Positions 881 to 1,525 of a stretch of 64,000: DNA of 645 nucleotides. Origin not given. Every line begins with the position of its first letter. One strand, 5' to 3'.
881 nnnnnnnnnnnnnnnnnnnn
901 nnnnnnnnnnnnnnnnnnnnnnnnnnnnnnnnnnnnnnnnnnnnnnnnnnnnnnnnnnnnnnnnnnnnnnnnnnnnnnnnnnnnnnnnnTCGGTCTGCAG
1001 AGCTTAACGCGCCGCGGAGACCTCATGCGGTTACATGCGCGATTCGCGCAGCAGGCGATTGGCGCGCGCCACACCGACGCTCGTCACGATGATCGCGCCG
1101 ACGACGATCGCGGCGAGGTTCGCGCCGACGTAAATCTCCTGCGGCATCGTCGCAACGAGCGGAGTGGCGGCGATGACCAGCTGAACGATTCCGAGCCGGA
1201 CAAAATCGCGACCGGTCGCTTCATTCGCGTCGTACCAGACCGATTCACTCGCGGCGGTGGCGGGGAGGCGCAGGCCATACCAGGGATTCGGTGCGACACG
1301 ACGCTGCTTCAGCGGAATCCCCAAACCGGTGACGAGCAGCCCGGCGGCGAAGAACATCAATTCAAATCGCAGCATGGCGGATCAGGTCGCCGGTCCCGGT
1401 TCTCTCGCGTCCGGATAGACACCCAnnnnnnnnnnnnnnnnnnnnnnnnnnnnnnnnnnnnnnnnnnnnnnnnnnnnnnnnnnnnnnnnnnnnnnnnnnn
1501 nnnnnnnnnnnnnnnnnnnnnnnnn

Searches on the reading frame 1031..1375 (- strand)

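Call 80: search_protein_families(library=pfam, proteins=[window:1031-1375:-], max_evalue=0.0001)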
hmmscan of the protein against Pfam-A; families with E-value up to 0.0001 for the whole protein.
window:1031-1375:- (114 aa): 1 family
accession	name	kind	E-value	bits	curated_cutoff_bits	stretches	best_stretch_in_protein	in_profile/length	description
PF13630.11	SdpI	-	2e-11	44.3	28.2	1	28-97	3-67/71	SdpI/YfhL protein family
